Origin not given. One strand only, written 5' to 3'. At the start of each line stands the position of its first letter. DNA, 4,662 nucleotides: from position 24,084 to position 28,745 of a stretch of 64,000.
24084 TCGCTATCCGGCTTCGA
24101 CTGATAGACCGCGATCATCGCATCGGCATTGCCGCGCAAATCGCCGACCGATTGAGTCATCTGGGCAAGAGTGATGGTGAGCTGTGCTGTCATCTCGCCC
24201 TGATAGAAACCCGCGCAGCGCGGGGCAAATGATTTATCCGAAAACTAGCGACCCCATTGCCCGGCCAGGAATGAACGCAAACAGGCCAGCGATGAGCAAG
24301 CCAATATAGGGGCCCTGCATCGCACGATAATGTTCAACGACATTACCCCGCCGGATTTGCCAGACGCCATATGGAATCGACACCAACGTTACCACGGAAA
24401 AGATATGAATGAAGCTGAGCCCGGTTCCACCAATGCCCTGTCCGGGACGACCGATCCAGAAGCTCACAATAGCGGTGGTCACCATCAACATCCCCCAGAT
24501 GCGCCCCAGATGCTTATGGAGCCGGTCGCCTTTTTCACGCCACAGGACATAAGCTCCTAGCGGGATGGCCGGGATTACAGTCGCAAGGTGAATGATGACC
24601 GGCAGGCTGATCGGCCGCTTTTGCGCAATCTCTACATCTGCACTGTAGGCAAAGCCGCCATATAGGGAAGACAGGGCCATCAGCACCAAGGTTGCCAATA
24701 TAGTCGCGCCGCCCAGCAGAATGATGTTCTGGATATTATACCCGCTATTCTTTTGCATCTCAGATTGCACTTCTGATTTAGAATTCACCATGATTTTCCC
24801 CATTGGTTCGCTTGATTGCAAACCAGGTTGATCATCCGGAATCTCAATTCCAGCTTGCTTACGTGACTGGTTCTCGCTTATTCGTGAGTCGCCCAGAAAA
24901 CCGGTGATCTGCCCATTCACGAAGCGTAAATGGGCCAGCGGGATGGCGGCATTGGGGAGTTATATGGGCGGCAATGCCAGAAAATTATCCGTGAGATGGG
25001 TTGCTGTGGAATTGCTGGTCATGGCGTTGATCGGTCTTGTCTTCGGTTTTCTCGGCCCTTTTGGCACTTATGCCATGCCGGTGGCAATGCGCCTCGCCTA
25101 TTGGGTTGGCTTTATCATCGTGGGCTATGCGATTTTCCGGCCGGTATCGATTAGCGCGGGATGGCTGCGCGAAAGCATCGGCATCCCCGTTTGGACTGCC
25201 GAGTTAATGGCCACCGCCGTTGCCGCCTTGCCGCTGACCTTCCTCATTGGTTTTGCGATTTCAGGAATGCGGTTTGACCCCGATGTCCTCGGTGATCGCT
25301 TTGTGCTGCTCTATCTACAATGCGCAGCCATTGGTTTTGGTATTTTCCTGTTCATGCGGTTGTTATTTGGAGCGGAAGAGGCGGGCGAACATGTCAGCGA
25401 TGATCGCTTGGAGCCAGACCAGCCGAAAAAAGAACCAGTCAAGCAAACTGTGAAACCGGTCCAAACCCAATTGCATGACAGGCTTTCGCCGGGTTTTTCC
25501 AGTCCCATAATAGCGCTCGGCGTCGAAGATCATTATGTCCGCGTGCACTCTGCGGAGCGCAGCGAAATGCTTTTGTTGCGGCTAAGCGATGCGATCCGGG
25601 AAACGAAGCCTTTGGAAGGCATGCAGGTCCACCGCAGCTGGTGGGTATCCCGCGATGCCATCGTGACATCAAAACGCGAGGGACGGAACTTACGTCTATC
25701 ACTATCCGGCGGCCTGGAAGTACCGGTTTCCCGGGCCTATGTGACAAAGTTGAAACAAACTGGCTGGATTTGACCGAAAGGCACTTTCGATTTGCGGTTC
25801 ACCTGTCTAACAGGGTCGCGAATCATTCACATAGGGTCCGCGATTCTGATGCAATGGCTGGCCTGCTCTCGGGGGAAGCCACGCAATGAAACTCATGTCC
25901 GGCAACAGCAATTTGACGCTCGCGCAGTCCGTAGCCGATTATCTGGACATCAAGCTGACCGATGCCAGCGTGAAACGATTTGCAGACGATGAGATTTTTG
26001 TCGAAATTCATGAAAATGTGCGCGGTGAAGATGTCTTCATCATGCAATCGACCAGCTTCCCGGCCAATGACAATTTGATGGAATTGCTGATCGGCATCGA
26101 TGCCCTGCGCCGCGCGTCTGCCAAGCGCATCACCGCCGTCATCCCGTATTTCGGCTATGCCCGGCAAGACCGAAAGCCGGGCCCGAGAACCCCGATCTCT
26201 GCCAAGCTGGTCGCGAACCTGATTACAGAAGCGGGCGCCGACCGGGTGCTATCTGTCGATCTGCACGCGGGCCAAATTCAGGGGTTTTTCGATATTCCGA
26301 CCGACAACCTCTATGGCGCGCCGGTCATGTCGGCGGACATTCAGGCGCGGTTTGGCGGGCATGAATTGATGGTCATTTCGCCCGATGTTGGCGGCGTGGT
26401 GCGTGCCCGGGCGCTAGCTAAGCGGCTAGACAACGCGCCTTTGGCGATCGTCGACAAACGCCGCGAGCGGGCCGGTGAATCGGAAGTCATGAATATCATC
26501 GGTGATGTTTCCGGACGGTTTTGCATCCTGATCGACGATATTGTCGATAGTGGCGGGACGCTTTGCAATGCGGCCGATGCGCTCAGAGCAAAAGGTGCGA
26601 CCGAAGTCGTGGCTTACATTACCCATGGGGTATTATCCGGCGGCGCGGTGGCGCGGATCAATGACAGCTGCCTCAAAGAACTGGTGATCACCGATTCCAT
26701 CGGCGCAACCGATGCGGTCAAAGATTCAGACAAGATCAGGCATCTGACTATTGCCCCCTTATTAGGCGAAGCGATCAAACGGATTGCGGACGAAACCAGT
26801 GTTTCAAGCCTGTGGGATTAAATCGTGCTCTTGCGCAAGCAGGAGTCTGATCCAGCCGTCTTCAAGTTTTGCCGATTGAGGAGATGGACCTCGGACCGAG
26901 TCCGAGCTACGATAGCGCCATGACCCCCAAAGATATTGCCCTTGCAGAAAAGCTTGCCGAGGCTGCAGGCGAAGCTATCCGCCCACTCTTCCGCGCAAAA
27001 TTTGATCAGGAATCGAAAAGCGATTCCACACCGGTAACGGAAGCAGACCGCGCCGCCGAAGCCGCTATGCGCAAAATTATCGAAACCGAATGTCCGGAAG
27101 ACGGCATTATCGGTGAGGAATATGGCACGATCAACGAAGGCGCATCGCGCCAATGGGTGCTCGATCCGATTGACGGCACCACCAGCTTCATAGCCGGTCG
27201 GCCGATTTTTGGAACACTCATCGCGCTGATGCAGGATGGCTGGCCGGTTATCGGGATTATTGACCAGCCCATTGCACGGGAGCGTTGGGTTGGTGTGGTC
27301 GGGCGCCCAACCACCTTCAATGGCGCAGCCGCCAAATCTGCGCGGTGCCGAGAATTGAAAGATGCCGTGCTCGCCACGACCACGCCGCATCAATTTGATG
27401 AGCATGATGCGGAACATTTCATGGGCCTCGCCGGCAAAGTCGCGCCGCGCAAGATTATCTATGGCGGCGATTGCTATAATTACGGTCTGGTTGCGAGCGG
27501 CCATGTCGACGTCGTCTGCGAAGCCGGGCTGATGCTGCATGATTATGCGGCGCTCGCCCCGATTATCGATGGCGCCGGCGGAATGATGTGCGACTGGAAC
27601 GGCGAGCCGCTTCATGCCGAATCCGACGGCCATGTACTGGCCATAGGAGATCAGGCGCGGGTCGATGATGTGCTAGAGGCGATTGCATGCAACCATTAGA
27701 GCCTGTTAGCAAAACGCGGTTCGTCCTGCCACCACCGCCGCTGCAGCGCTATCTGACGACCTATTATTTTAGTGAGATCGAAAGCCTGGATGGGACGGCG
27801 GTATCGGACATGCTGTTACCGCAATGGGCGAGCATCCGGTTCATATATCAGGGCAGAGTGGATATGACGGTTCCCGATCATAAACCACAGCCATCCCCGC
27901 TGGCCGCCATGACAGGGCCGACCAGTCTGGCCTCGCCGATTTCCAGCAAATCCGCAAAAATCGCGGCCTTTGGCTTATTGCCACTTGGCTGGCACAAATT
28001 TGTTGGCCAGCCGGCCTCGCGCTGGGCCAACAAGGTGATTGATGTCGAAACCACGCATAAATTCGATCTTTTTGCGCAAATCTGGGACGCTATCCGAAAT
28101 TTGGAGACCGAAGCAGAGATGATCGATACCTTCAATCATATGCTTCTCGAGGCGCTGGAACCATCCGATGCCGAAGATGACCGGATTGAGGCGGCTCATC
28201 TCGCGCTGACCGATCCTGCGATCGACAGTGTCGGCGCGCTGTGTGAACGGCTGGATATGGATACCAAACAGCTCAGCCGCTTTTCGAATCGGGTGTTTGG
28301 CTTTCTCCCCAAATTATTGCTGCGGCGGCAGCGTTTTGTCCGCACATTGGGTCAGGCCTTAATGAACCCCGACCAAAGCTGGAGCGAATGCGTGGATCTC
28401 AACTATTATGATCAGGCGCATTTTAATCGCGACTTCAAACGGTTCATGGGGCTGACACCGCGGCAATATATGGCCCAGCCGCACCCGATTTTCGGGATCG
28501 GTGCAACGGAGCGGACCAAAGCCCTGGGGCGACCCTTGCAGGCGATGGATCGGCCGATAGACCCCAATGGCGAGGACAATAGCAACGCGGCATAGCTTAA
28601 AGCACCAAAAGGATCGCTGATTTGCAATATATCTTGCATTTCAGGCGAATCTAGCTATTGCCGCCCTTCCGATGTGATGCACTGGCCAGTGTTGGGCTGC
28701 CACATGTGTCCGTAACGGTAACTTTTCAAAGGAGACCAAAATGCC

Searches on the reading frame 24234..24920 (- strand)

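Call 64: search_protein_families(library=pfam, proteins=[window:24234-24920:-], max_evalue=0.0001)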
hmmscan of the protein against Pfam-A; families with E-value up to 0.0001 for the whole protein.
window:24234-24920:- (228 aa): 1 family
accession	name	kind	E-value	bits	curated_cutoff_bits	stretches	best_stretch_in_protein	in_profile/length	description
PF10067.14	DUF2306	-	4.2e-10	40.4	31.6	1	109-212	2-107/147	Predicted membrane protein (DUF2306)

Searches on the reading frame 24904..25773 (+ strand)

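Call 64: search_protein_families(library=pfam, proteins=[window:24904-25773:+], max_evalue=0.0001)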
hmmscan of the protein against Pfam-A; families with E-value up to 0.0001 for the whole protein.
window:24904-25773:+ (289 aa): 1 family
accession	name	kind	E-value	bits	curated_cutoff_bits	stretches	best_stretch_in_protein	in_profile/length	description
PF04397.21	LytTR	-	2.4e-13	50.6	22.6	1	202-286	11-96/98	LytTr DNA-binding domain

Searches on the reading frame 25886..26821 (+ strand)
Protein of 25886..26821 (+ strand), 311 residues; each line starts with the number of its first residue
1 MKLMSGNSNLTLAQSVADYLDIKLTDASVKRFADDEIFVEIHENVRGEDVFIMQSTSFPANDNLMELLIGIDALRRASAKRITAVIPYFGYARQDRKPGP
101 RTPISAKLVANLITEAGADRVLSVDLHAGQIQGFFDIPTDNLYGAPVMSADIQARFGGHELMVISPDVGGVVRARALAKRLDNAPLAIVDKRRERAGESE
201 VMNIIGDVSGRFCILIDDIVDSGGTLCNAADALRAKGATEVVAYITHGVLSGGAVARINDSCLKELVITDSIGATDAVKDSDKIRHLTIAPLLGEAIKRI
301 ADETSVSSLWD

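Call 64: search_protein_families(library=pfam, proteins=[window:25886-26821:+], max_evalue=0.0001)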
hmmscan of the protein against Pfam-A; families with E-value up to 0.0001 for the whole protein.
window:25886-26821:+ (311 aa): 3 families
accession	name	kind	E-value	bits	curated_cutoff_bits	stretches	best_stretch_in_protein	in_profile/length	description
PF13793.12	Pribosyltran_N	-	6.2e-53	178.1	25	1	1-117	1-117/117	N-terminal domain of ribose phosphate pyrophosphokinase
PF14572.12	Pribosyl_synth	-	4.2e-26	92.5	27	1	198-310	71-183/184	Phosphoribosyl synthetase-associated domain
PF00156.33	Pribosyltran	-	4.8e-22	78.4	26.3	1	151-270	21-145/158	Phosphoribosyl transferase domain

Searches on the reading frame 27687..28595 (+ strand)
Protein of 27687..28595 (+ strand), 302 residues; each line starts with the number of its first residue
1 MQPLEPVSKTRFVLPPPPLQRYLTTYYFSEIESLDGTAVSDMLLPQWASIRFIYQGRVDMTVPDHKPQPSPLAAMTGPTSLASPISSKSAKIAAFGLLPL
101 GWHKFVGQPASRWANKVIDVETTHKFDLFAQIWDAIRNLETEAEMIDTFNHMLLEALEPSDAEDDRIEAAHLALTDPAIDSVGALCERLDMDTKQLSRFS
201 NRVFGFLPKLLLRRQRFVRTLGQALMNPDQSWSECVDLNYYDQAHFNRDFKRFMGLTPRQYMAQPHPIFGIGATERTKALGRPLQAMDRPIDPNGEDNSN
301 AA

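Call 65: search_protein_families(library=pfam, proteins=[window:27687-28595:+], max_evalue=0.0001)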
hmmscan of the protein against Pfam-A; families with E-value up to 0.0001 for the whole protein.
window:27687-28595:+ (302 aa): 2 families
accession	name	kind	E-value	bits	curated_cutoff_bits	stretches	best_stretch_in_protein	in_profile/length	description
PF12833.13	HTH_18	-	1.4e-11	44.9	33.6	1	185-263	1-79/80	Helix-turn-helix domain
PF00165.29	HTH_AraC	-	8.4e-06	26.2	26.6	1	237-262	17-41/42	Bacterial regulatory helix-turn-helix proteins, AraC family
